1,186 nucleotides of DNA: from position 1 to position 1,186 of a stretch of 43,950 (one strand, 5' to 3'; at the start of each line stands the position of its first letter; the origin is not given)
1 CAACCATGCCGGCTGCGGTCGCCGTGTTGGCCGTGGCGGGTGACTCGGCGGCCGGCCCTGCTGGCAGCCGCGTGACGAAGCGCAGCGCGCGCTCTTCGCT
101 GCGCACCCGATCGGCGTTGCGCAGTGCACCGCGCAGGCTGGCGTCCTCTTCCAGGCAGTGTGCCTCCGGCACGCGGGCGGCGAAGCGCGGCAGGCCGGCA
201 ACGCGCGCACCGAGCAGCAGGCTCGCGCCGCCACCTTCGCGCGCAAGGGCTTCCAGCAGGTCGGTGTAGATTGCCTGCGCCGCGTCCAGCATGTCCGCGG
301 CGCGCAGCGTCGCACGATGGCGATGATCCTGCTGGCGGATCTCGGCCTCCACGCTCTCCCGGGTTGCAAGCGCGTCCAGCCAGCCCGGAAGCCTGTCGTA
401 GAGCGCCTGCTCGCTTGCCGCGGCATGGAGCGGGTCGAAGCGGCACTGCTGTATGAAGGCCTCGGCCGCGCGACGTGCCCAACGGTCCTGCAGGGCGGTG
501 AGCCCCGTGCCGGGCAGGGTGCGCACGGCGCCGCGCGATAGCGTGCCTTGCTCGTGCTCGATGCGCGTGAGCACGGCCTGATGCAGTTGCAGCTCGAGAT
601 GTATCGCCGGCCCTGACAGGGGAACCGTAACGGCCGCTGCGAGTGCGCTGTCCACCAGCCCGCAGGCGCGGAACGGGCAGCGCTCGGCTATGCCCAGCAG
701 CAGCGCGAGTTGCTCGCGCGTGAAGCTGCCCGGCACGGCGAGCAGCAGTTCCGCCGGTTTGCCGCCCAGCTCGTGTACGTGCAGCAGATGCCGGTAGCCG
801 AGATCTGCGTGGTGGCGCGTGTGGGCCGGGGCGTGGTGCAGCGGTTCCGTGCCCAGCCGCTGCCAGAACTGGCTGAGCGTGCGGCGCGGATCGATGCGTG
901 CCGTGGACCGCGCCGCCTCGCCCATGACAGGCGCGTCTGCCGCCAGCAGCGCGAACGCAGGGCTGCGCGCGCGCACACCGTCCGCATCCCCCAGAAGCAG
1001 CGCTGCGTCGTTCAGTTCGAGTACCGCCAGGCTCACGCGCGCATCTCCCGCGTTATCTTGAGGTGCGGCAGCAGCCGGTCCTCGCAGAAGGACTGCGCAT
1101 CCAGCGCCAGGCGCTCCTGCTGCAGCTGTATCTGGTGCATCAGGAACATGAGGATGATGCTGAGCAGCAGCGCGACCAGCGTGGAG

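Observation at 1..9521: Eight-gene translationally coupled envelope operon built around a MotA/ExbB channel: candidate undescribed PMF-driven trans-envelope system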

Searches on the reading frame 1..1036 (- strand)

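Call 5: search_protein_families(library=pfam, proteins=[window:1-1036:-], max_evalue=0.1)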
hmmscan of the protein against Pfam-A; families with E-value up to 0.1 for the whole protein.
window:1-1036:- (345 aa): 0 families

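Call 6: search_protein_families(library=ncbifam, proteins=[window:1-1036:-], max_evalue=0.1)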
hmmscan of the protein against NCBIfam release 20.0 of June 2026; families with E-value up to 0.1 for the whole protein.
window:1-1036:- (345 aa): 0 families

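Call 16: find_homologous_proteins(query=window:1-1036:-, max_evalue=0.001)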
Query window:1-1036:- (345 aa): 190 proteins with E <= 0.001 among 8000 candidates; the best 120 are listed.
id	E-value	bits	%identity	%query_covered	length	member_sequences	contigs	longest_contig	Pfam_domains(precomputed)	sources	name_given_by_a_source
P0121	8.9e-205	698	95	100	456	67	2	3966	-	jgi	jgi:hypothetical protein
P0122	2.5e-177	607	87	95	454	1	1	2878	-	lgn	-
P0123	1.0e-173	595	84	97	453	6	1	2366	-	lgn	-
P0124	2.5e-173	594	83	97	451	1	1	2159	-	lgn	-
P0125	2.5e-172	591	84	97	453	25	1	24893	-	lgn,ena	-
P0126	3.7e-165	567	80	94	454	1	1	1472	-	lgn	-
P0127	1.0e-164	566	79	98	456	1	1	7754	-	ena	-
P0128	2.9e-163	561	81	94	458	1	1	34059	-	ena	-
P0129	6.0e-162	557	78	99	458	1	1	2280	-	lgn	-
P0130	1.7e-158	545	77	98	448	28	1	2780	-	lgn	-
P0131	1.3e-133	464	68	93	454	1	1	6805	-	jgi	jgi:hypothetical protein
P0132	2.7e-133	463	69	94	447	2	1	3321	-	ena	-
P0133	3.6e-133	462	70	94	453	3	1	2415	-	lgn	-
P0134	6.8e-127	442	67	94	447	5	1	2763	-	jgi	-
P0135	1.8e-120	421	63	95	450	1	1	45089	-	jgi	-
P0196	7.3e-54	202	42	99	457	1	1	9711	PF00498.32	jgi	jgi:hypothetical protein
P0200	3.7e-53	199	42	97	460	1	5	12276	PF00498.32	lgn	-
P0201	5.7e-52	195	43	94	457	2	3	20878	PF00498.32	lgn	-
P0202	1.3e-51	194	42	99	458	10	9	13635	PF00498.32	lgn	-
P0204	6.6e-51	192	40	94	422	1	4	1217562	-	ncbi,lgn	-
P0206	1.5e-50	191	43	94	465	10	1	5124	PF00498.32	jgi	jgi:hypothetical protein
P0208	4.4e-50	189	42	94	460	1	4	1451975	PF00498.32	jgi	jgi:hypothetical protein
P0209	8.2e-50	188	41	99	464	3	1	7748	PF00498.32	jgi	jgi:hypothetical protein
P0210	1.9e-49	187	40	99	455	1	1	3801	PF00498.32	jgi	jgi:hypothetical protein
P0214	4.5e-49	186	41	100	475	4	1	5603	PF00498.32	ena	-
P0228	1.1e-47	181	38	95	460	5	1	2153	PF00498.32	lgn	-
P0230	1.9e-47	181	40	97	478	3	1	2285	PF00498.32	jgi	-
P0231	2.0e-47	180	41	94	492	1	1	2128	PF00498.32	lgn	-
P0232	3.0e-47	180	38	94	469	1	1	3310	PF00498.32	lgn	-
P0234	5.8e-47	179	42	84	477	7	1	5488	PF00498.32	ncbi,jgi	jgi:hypothetical protein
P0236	1.3e-46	178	38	99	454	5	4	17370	PF00498.32,PF16697.11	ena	-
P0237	2.9e-46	177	38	99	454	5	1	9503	PF00498.32,PF16697.11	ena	-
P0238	3.7e-46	176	42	93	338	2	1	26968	-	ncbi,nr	ncbi:MAG: hypothetical protein D6696_20565 [Acidobacteria bacterium]|nr:MAG: hypothetical protein D6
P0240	6.9e-46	175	43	84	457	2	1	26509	PF00498.32,PF16697.11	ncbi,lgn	-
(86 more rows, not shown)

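Call 29: predict_structure(alignment_id=A1)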
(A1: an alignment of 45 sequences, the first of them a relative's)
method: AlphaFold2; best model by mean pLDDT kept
length: 456 residues; sequences in the alignment: 45
mean_pLDDT: 93.2   pTM: 0.87
mean pLDDT of the five models: 93.2, 92.7, 92.7, 92.2, 91.5
residues with pLDDT >= 90: 399; 70-90: 31; 50-70: 13; < 50: 13
segments of 3 or more residues with pLDDT < 50: 339-349
pLDDT, mean of each block of 10 residues (from residue 1): 95 97 98 96 97 97 94 96 98 98 97 98 98 98 97 98 97 97 98 98 98 97 96 97 98 97 90 97 93 96 98 95 95 62 44 75 96 96 96 94 94 91 91 94 93 59
secondary structure, 60 per line:
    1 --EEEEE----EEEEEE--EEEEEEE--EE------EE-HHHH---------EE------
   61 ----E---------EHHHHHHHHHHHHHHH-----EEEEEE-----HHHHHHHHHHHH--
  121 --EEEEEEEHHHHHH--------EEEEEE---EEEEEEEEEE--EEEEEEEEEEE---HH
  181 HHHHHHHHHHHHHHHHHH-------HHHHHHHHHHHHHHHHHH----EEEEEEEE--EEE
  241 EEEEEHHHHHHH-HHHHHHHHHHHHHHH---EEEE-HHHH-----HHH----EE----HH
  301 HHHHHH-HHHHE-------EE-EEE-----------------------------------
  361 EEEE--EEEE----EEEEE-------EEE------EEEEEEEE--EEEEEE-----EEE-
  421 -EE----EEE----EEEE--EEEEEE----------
elements in order: E3-7 E12-17 E20-26 H40-43 H76-90 E96-101 H107-118 E123-129 H130-135 E144-149 E153-162 E165-175 H179-198 H206-223 E228-235 E238-245 H246-252 H254-268 E272-275 H277-280 H299-306 H308-311 E323-325 E361-364 E367-370 E375-379 E387-389 E396-403 E406-411 E417-419 E428-430 E435-438 E441-446

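Call 32: fold_search(model_id=the predicted structure, library=pdb)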
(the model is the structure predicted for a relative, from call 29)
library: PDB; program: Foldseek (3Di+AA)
matches with E <= 10: 1339; with E <= 0.001: 646
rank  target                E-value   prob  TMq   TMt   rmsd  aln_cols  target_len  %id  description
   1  5mb9_A                1.9e-17  1.00  0.58  0.53  13.9       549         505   12  Crystal structure of the eukaryotic ribosome associated complex (RAC), a unique Hsp70/Hsp40 pair (released 2016-12-28)
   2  5mb9_B                6.6e-16  1.00  0.57  0.53  13.3       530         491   12  Crystal structure of the eukaryotic ribosome associated complex (RAC), a unique Hsp70/Hsp40 pair (released 2016-12-28)
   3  6sr6_A                7.0e-16  1.00  0.58  0.52  13.6       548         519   13  Crystal structure of the RAC core with a pseudo substrate bound to Ssz1 SBD (released 2020-03-25)
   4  6sr6_C                8.3e-16  1.00  0.57  0.50  14.1       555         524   13  Crystal structure of the RAC core with a pseudo substrate bound to Ssz1 SBD (released 2020-03-25)
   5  6eof                  2.9e-15  1.00  0.54  0.48  16.4       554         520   10  Crystal structure of AMPylated GRP78 in ADP state (released 2017-11-01)
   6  9a2i_MODEL_1_A        3.9e-15  1.00  0.55  0.41  15.6       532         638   12  Model of E. coli DnaK by in-cell photo-crosslinking MS and deep learning (released 2023-02-24)
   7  7x3k_B                5.5e-15  1.00  0.56  0.51  14.5       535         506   13  Cryo-EM structure of RAC in the State C2 RNC-RAC complex (released 2022-06-29)
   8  3d2e_A                5.8e-15  1.00  0.55  0.42  19.0       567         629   11  Crystal structure of a complex of Sse1p and Hsp70, Selenomethionine-labeled crystals (released 2008-06-17)
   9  5tky_B                6.5e-15  1.00  0.56  0.44  18.2       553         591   11  Crystal structure of the co-translational Hsp70 chaperone Ssb in the ATP-bound, open conformation (released 2016-11-16)
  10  9a5j_A                6.9e-15  1.00  0.53  0.41  17.6       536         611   11  Integrative model of DNAK-GUDB by crosslinking MS and deep learning (released 2024-09-18)
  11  4gni_B                7.3e-15  1.00  0.56  0.65   4.1       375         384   15  Structure of the Ssz1 ATPase bound to ATP and Magnesium (released 2012-12-05)
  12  3c7n_A                7.3e-15  1.00  0.54  0.40  21.3       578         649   11  Structure of the Hsp110:Hsc70 Nucleotide Exchange Complex (released 2008-05-27)
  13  5umb_A                9.1e-15  1.00  0.57  0.68   4.4       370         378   14  Crystal structure of ATPase domain of Malaria GRP78 with ADP bound (released 2022-07-27)
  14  4gni_A                1.0e-14  1.00  0.57  0.66   4.4       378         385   15  Structure of the Ssz1 ATPase bound to ATP and Magnesium (released 2012-12-05)
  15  3qfu                  1.1e-14  1.00  0.56  0.66   4.8       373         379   13  Crystal structure of Yeast Hsp70 (Bip/kar2) complexed with ADP (released 2011-06-29)
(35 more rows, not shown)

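Call 55: search_protein_representatives(alignment_id=A1)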
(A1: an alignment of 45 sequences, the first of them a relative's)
Query: 45 sequences, 447 profile positions. Proteins with E-value up to 0.001 (for the whole library): 3195; up to 1e-10: 1872; up to 1e-30: 1268. The best 150 are listed.
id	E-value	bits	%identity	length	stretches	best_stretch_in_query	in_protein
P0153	6.0e-161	552.9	-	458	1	1-441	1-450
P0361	1.5e-159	548.2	-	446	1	2-446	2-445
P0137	2.0e-154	531.4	-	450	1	1-443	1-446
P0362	4.4e-153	527.0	-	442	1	1-444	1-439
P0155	5.1e-153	526.8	-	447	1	1-440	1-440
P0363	1.6e-152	525.1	-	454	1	1-442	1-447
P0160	3.0e-151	521.0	-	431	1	3-446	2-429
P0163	1.9e-147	508.4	-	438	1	1-446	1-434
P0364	4.2e-147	507.3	-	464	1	2-443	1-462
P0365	7.5e-146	503.1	-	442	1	1-445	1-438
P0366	2.5e-144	498.1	-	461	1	1-446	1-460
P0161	6.3e-143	493.5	-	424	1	33-444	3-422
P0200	9.7e-142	489.6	-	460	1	1-443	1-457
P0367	3.1e-141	487.9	-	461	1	1-443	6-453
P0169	3.6e-141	487.7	-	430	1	2-442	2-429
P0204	7.8e-117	407.5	-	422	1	1-441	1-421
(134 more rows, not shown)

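Call 56: find_encoding_contigs(protein=P0238, flank=10000, max_places=1)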
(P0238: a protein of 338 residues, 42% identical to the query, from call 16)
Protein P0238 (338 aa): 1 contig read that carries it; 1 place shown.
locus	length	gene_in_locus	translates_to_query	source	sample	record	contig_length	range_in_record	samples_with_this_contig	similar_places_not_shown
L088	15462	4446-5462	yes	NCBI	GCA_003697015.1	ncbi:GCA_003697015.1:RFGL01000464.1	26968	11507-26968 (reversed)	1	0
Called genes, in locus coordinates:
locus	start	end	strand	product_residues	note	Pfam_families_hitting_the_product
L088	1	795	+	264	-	PF00515:TPR_1 (faint), PF07719:TPR_2 (faint), PF13414:TPR_11 (faint)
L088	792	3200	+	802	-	PF13620:CarboxypepD_reg (faint), PF08308:PEGA, PF03781:FGE-sulfatase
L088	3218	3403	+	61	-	-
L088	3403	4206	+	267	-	PF01618:MotA_ExbB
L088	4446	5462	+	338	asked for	-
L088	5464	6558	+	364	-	PF13519:VWA_2 (weak), PF13768:VWA_3 (faint)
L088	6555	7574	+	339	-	-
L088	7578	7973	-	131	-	PF02276:CytoC_RC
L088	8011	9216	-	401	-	PF00033:Cytochrome_B, PF13631:Cytochrom_B_N_2, PF00034:Cytochrom_C (weak), PF13442:Cytochrome_CBB3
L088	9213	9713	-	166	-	PF00355:Rieske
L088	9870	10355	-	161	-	-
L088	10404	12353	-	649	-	PF00582:Usp, PF04087:DUF389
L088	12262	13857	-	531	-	PF19289:PmbA_TldD_3rd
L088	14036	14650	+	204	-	PF01135:PCMT, PF00398:RrnaAD (weak), PF13847:Methyltransf_31, PF13649:Methyltransf_25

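Call 57: find_encoding_contigs(protein=P0240, flank=10000, max_places=1)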
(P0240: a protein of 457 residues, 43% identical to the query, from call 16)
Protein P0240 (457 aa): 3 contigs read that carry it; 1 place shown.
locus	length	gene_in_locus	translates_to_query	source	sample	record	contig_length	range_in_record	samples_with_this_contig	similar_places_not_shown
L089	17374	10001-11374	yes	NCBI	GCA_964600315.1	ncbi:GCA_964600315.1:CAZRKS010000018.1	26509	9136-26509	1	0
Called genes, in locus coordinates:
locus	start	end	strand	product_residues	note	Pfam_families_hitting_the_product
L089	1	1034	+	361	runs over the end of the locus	PF04055:Radical_SAM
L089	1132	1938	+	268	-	-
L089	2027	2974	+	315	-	-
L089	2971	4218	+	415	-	-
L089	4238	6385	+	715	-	PF00069:Pkinase, PF07714:PK_Tyr_Ser-Thr, PF13428:TPR_14 (faint), PF07719:TPR_2 (faint), PF14559:TPR_19 (faint), PF13181:TPR_8 (faint), PF13414:TPR_11 (faint)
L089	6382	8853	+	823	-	PF13620:CarboxypepD_reg (faint), PF08308:PEGA, PF03781:FGE-sulfatase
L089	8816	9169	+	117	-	-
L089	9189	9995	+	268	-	PF01618:MotA_ExbB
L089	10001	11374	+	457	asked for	PF00498:FHA, PF16697:Yop-YscD_cpl (weak)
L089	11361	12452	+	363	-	PF13519:VWA_2 (weak)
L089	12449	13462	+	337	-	-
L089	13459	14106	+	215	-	-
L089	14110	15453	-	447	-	PF00515:TPR_1 (faint), PF07719:TPR_2 (faint), PF24885:TPR_NPHP3 (faint), PF13424:TPR_12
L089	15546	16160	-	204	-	PF01871:AMMECR1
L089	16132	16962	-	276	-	PF01875:Memo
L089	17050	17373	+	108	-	?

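Call 58: find_encoding_contigs(protein=P0204, flank=10000, max_places=1)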
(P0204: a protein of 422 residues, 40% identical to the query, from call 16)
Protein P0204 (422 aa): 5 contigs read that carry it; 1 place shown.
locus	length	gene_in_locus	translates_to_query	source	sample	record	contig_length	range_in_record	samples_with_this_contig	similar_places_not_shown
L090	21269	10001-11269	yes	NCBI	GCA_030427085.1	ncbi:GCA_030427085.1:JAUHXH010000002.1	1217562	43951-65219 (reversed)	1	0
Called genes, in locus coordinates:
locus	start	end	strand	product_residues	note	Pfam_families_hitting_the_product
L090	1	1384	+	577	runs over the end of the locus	PF01019:G_glu_transpept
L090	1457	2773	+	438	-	PF13424:TPR_12 (faint)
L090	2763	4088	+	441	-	-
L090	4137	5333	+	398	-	-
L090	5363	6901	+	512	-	-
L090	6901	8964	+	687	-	PF13620:CarboxypepD_reg (faint), PF08308:PEGA, PF03781:FGE-sulfatase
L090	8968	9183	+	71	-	-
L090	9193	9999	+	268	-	PF01618:MotA_ExbB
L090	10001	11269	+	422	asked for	-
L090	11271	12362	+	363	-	PF13519:VWA_2 (faint), PF13768:VWA_3 (faint)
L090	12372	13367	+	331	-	-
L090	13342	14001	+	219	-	-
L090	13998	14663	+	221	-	-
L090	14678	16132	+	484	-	PF01435:Peptidase_M48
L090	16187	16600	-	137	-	PF04828:GFA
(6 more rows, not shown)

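Call 67: find_encoding_contigs(protein=P0208, flank=10000, max_places=1)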
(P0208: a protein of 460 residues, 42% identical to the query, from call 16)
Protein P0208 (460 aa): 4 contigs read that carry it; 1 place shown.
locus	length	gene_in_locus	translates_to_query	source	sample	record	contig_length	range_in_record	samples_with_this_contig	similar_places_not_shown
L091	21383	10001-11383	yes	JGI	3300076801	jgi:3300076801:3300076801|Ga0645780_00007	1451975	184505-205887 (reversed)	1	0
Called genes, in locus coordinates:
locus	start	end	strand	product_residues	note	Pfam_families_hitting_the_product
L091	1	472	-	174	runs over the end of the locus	-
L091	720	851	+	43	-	-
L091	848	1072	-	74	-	-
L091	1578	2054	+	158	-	-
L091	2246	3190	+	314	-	-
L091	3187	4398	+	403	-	-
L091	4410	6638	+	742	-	PF00069:Pkinase, PF07714:PK_Tyr_Ser-Thr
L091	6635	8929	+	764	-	PF13620:CarboxypepD_reg (faint), PF08308:PEGA, PF03781:FGE-sulfatase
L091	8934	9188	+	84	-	-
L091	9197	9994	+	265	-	PF01618:MotA_ExbB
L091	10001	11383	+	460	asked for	PF00498:FHA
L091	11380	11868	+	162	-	-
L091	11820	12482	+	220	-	-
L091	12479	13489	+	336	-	-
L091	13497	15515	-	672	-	PF01757:Acyl_transf_3, PF19040:SGNH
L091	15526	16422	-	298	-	PF01738:DLH (faint), PF20434:BD-FAE, PF00561:Abhydrolase_1 (faint), PF07859:Abhydrolase_3, PF12146:Hydrolase_4 (faint), PF12697:Abhydrolase_6, PF00326:Peptidase_S9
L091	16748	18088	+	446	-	PF01637:ATPase_2 (faint), PF13191:AAA_16, PF09848:SLFN-g3_helicase (faint), PF13401:AAA_22, PF16697:Yop-YscD_cpl, PF00498:FHA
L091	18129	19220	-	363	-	PF00108:Thiolase_N (weak), PF08545:ACP_syn_III, PF08541:ACP_syn_III_C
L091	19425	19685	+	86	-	-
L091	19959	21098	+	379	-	PF05048:NosD, PF13229:Beta_helix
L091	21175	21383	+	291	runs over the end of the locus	PF00990:GGDEF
